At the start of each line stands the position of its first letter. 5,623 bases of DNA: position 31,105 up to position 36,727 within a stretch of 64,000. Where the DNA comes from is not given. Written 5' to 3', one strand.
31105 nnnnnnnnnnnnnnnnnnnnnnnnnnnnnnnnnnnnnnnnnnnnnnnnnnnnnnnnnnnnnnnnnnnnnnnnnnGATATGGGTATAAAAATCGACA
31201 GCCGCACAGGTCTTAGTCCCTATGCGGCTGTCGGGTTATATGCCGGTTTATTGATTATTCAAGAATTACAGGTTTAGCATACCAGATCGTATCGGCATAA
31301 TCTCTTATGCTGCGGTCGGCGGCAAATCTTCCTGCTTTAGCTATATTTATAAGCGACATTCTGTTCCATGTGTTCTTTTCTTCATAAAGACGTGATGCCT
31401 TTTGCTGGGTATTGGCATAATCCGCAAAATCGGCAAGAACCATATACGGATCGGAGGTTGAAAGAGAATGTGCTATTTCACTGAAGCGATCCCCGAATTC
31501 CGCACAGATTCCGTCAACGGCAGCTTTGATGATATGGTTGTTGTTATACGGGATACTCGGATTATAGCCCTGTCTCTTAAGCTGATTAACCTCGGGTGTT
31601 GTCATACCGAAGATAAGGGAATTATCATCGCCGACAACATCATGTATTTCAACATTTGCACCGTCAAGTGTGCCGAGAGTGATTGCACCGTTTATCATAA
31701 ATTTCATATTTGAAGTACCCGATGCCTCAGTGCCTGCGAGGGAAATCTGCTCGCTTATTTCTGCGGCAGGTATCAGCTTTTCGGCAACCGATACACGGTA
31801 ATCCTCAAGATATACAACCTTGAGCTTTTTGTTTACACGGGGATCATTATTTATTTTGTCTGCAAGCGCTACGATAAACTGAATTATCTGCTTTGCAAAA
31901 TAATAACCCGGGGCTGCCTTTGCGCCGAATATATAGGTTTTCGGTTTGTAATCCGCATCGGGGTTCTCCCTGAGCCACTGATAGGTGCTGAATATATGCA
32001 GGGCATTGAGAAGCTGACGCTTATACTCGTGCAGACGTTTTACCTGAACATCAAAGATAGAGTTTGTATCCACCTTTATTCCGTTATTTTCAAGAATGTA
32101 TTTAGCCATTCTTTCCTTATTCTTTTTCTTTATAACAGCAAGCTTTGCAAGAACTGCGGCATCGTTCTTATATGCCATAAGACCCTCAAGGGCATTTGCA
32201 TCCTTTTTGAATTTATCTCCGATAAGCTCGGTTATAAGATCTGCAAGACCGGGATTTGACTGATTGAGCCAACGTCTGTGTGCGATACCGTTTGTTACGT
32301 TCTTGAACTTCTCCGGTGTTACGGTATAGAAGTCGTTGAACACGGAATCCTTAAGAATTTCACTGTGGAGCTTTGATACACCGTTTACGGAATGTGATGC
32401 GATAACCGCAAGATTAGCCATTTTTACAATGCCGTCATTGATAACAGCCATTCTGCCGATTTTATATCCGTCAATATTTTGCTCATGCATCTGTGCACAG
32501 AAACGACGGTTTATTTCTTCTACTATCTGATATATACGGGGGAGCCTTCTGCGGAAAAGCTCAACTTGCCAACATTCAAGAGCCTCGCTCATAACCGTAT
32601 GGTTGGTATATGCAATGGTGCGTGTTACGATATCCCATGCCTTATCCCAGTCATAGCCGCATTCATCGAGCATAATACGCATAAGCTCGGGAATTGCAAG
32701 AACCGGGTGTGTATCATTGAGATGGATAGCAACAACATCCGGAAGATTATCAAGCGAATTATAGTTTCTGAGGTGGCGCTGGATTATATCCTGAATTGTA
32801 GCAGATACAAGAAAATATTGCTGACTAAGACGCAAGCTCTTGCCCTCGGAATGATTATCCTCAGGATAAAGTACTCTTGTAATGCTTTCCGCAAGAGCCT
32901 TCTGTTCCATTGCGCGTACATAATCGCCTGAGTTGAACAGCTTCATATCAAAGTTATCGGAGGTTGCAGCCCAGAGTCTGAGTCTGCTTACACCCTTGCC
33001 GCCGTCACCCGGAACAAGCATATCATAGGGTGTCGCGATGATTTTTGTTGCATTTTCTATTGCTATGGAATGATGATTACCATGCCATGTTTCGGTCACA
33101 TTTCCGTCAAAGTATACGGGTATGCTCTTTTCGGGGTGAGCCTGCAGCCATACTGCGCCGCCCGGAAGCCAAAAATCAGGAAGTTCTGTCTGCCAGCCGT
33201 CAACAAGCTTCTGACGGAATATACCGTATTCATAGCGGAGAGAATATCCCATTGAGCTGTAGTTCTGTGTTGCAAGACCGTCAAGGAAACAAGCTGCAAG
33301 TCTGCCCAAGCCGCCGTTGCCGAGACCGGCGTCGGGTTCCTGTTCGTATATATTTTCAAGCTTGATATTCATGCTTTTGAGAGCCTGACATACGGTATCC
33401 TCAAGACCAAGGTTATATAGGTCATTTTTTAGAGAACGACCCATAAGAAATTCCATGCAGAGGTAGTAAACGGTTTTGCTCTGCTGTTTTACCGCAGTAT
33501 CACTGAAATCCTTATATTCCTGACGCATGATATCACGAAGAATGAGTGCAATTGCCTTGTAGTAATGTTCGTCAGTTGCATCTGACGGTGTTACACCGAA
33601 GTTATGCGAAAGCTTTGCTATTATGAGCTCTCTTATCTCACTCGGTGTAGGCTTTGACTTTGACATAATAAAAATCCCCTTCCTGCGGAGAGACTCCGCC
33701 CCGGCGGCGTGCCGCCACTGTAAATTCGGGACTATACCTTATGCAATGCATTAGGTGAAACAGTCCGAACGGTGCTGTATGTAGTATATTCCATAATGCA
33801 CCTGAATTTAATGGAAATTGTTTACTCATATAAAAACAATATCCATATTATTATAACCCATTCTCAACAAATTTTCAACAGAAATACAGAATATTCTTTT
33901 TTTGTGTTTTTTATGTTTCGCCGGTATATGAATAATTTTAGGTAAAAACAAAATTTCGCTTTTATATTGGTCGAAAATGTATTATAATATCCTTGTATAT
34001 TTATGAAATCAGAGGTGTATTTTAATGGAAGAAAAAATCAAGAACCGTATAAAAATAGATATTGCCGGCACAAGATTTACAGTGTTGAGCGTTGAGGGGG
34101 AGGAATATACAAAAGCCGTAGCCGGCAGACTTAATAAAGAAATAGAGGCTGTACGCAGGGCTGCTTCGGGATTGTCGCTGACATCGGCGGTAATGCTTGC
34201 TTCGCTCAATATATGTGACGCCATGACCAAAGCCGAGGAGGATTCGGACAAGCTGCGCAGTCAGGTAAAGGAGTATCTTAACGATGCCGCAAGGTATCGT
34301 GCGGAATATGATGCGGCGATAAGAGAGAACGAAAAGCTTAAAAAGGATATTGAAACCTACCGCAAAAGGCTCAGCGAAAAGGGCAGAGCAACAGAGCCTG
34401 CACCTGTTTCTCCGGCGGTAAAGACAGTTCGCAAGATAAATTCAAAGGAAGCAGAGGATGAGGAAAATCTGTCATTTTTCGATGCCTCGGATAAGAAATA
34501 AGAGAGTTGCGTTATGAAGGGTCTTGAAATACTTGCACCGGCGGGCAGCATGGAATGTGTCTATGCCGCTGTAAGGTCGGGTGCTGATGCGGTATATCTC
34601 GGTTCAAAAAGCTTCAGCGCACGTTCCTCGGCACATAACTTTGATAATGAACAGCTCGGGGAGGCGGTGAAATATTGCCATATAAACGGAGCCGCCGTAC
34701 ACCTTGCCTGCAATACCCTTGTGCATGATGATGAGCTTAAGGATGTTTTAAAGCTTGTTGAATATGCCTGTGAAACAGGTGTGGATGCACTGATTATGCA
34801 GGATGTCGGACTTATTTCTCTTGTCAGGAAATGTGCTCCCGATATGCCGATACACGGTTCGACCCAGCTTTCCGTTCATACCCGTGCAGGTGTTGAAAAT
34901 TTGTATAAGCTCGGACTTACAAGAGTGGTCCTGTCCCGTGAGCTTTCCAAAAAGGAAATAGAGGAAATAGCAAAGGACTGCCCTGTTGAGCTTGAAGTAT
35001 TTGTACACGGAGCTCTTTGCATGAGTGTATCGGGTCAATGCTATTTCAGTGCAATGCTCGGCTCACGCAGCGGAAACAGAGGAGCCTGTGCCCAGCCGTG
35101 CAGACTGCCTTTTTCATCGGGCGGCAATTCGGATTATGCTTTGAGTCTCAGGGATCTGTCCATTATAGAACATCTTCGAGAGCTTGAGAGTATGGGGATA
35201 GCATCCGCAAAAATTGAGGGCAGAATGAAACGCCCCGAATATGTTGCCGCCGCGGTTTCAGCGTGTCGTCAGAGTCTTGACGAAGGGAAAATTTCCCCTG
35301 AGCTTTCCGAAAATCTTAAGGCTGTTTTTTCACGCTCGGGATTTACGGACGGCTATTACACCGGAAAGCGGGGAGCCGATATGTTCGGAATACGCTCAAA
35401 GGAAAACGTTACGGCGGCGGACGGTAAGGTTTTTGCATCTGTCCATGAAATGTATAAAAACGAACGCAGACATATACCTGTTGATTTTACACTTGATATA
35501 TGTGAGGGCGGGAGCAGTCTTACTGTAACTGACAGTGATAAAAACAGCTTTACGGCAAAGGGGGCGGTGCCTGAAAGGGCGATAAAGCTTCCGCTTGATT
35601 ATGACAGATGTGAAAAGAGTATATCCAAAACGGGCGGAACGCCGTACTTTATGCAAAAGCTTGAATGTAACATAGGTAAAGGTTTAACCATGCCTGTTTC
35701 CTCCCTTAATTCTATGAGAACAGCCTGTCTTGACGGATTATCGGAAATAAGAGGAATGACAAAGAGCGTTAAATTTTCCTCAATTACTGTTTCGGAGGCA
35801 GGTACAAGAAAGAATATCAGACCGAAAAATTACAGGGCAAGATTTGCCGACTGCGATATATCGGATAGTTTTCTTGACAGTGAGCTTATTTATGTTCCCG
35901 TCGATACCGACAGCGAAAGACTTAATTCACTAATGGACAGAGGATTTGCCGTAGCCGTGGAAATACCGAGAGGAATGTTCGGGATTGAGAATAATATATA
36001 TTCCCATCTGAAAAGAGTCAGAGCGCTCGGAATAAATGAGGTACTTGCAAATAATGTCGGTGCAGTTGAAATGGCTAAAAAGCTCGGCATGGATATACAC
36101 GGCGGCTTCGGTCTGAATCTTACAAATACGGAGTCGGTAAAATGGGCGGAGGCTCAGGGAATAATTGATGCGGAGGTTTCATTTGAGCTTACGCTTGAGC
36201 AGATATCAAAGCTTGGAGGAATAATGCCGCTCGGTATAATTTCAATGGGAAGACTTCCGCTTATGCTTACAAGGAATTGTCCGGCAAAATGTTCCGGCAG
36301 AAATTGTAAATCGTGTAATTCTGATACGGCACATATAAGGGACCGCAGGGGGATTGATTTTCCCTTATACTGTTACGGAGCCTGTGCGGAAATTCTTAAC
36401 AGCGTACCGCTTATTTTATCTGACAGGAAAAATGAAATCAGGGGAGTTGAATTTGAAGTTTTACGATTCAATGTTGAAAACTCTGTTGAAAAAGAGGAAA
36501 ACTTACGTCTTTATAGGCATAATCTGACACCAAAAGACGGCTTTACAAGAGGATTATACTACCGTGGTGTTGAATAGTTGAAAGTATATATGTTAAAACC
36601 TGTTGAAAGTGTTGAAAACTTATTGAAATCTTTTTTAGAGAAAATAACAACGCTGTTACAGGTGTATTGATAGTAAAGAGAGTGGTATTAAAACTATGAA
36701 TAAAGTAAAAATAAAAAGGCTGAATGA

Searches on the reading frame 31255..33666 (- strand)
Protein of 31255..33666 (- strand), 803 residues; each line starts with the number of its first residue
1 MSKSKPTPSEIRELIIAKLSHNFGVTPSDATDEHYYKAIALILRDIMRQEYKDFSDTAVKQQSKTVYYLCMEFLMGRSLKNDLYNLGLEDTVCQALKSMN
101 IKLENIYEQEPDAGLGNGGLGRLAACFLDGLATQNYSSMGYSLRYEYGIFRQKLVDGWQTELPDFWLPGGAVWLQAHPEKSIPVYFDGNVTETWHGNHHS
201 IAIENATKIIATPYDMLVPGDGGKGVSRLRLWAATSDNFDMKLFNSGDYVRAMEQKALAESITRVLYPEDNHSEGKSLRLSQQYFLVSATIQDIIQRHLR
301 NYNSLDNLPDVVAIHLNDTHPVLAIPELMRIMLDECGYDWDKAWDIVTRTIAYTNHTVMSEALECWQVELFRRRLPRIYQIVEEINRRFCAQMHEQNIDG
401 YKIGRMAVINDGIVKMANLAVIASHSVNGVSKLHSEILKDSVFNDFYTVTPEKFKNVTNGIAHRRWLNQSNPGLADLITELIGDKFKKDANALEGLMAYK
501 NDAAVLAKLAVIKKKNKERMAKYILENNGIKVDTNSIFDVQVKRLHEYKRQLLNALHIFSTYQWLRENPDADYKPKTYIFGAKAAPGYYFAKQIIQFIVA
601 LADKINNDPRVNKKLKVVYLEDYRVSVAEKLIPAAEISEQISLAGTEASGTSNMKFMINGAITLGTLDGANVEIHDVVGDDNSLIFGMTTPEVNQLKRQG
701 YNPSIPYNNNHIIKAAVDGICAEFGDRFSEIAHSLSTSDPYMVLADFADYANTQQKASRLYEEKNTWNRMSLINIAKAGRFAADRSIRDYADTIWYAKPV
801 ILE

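Call 54: search_protein_families(library=pfam, proteins=[window:31255-33666:-])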
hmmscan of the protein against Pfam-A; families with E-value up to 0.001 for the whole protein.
window:31255-33666:- (803 aa): 1 family
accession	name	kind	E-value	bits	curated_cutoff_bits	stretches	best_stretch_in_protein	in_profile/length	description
PF00343.26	Phosphorylase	-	0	1024.5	27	1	96-796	1-712/713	Carbohydrate phosphorylase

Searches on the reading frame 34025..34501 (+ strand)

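Call 77: search_protein_families(library=pfam, proteins=[window:34025-34501:+], max_evalue=0.00001)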
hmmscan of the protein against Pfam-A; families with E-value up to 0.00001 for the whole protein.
window:34025-34501:+ (158 aa): 1 family
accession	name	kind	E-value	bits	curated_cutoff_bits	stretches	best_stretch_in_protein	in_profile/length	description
PF05164.18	ZapA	-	2.6e-14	53.7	23.8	1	9-104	1-76/88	Cell division protein ZapA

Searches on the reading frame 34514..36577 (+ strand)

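Call 77: search_protein_families(library=pfam, proteins=[window:34514-36577:+], max_evalue=0.00001)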
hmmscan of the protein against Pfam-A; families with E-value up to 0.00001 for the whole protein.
window:34514-36577:+ (687 aa): 2 families
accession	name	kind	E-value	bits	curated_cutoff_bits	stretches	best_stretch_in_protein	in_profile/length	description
PF01136.24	Peptidase_U32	-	1.5e-75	253.9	22.4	1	76-286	2-231/233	Peptidase family U32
PF12392.13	DUF3656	-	1.9e-17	64.3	22.1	1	305-413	8-108/109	Collagenase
